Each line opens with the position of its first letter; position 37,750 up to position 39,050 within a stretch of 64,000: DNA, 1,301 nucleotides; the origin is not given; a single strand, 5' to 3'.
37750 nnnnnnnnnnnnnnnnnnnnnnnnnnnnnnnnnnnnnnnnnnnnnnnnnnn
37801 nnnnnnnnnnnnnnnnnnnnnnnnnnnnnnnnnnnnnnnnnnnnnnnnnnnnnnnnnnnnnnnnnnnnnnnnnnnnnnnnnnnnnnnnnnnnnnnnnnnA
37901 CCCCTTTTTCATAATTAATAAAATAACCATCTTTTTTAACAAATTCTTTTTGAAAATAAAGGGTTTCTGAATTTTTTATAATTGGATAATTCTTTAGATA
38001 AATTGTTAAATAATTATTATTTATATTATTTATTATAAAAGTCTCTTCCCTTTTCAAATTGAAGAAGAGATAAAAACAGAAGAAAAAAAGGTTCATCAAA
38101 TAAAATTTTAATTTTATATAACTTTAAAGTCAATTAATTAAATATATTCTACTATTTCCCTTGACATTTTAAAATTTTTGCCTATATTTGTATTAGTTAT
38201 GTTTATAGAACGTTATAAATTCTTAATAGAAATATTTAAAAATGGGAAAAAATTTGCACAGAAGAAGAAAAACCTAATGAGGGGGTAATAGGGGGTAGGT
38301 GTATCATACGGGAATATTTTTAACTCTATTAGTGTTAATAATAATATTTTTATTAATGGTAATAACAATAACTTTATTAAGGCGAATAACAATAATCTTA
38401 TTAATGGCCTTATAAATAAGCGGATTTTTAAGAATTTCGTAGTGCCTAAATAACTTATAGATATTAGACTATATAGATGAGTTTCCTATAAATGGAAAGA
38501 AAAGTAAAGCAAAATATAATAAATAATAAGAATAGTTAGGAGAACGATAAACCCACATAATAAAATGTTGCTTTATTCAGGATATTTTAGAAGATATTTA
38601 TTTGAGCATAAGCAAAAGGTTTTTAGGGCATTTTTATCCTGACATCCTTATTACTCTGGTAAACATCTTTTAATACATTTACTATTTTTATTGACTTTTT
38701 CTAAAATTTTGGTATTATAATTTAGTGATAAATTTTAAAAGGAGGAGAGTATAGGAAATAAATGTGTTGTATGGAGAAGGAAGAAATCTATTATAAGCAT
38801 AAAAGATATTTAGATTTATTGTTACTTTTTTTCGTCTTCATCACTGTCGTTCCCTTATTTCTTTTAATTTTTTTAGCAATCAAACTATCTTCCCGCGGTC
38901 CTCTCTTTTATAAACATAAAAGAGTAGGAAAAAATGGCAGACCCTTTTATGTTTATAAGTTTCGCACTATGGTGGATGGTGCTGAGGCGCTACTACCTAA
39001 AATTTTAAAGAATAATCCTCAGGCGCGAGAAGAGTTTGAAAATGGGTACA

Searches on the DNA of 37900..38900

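Call 4: search_rna_families(source=window, start=37900, end=38900, threshold=evalue, max_evalue=10, show_alignments=3)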
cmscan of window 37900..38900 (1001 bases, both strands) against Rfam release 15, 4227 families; matches with E-value up to 10: 4.
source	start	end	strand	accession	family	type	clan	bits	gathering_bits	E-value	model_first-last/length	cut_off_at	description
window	38047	38096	-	RF04332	Plastid-rpoB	Cis-reg;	-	16.4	45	6.2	1-49/49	no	Plastid-rpoB 5UTR RNA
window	38371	38421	-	RF03640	mir-3747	Gene; miRNA;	-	16.2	63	4.8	11-59/67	no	mir-3747 microRNA precursor family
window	38360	38427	-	RF01028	mir-633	Gene; miRNA;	-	16.1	90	5.9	1-85/85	no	mir-633 microRNA precursor family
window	38762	38846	-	RF01422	snoR116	Gene; snRNA; snoRNA; CD-box;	-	15.6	47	8.5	1-86/86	no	small nucleolar RNA snoR116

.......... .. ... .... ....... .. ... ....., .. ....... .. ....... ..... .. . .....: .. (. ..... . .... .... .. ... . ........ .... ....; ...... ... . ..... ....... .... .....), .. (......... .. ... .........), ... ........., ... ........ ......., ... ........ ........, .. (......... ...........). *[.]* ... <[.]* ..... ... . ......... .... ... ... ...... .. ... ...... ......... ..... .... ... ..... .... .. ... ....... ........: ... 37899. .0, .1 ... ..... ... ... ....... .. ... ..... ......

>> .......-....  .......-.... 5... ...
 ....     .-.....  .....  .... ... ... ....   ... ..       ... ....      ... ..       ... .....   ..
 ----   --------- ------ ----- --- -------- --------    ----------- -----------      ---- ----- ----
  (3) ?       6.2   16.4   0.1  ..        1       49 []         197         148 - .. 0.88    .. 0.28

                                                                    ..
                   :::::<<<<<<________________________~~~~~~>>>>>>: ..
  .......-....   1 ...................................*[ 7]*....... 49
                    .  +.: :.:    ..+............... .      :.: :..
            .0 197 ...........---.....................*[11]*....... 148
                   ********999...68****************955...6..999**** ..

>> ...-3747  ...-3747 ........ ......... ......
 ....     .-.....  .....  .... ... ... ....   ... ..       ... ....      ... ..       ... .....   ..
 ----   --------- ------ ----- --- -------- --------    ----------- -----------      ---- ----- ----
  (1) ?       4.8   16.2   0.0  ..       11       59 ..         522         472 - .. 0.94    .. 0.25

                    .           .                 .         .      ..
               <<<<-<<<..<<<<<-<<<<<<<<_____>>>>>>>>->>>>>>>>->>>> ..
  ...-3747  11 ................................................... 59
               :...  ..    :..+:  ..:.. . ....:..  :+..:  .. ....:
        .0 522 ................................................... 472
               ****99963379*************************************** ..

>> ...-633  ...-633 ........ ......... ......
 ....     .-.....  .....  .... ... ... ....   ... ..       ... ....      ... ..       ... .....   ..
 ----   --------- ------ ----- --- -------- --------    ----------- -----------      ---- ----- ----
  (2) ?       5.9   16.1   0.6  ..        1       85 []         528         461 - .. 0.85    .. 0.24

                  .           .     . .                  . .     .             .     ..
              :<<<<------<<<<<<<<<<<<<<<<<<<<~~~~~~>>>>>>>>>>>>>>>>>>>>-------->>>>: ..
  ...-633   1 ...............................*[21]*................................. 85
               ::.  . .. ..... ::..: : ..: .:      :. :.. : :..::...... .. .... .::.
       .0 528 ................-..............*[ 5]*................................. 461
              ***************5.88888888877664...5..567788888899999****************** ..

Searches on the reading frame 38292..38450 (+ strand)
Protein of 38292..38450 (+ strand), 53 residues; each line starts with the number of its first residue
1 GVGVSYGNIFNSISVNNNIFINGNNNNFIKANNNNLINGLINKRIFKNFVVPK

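Call 85: search_protein_representatives(protein=window:38292-38450:+)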
Query: 53 residues. Proteins with E-value up to 0.001 (for the whole library): 1; up to 1e-10: 0; up to 1e-30: 0. The best 1 are listed.
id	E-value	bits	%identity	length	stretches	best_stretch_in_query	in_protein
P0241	1.8e-07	46.7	67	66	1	1-51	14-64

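Call 87: find_encoding_contigs(protein=P0241, flank=4000, max_places=10)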
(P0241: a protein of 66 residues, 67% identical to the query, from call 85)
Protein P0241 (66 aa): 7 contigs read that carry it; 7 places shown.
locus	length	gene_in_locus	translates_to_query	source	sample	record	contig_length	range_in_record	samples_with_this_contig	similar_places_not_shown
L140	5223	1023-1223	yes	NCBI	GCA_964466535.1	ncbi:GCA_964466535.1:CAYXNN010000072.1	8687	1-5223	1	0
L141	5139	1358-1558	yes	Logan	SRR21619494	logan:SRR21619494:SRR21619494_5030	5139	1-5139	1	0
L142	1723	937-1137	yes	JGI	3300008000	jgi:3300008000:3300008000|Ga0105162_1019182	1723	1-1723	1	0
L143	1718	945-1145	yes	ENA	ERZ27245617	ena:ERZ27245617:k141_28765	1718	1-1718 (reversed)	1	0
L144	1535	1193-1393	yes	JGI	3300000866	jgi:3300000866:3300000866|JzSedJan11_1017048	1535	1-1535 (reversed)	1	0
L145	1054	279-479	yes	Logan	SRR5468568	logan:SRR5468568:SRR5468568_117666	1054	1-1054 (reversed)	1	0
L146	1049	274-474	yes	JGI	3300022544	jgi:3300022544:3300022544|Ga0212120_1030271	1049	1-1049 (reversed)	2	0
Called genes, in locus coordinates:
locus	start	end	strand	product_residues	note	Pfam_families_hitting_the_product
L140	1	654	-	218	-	?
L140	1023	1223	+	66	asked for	-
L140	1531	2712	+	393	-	PF05697:Trigger_N, PF05698:Trigger_C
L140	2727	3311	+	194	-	PF00574:CLP_protease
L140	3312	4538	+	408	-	PF06689:zf-C4_ClpX, PF00493:MCM (weak), PF05496:RuvB_N (faint), PF07724:AAA_2, PF00004:AAA, PF07728:AAA_5 (faint), PF10431:ClpB_D2-small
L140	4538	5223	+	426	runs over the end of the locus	PF04052:TolB_N, PF26550:Tricorn_2nd, PF23381:Beta-prop_IFT122_1st (weak), PF26549:Tricorn_N, PF07676:PD40, PF26549:Tricorn_N, PF26549:Tricorn_N, PF07676:PD40, +4 more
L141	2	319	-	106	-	?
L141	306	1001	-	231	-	PF01904:DUF72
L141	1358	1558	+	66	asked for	-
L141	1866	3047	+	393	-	PF05697:Trigger_N, PF05698:Trigger_C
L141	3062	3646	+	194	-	PF00574:CLP_protease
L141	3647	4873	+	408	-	PF06689:zf-C4_ClpX, PF00493:MCM (weak), PF05496:RuvB_N (faint), PF07724:AAA_2, PF00004:AAA, PF07728:AAA_5 (faint), PF10431:ClpB_D2-small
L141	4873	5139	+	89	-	?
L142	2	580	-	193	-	?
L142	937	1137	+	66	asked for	-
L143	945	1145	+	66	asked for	-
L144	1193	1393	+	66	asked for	-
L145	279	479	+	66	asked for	-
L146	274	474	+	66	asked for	-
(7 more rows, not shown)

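Call 90: list_cluster_members(proteins=[P0241])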
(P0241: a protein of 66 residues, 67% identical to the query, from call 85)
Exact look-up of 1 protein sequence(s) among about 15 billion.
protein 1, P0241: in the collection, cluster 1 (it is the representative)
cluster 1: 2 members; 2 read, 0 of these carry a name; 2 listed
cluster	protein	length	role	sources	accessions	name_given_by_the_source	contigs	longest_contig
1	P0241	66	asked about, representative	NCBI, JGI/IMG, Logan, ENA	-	-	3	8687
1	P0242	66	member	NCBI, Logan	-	-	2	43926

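Call 98: search_protein_families(library=pfam, proteins=[window:38292-38450:+], max_evalue=10)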
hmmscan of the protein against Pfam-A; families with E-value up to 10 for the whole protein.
window:38292-38450:+ (53 aa): 2 families
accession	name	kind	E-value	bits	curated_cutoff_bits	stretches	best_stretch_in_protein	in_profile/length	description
PF21300.2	LbR_Ice_bind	-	0.11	13.1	30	1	11-51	14-53/97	Grass antifreeze beta roll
PF13076.11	Fur_reg_FbpA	-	0.36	11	22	1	34-47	3-16/36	Fur-regulated basic protein A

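Call 99: predict_structure(protein=P0241)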
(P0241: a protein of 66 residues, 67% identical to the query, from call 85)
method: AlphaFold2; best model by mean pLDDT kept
length: 66 residues; sequences in the alignment: 1
mean_pLDDT: 58.5   pTM: 0.28
mean pLDDT of the five models: 58.5, 48.3, 46.3, 40.3, 36.3
residues with pLDDT >= 90: 0; 70-90: 12; 50-70: 36; < 50: 18
segments of 3 or more residues with pLDDT < 50: 35-48
pLDDT, mean of each block of 10 residues (from residue 1): 54 70 66 46 47 64 65
secondary structure, 60 per line:
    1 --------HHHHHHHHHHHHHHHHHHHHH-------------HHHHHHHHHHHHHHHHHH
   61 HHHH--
elements in order: H9-29 H43-64
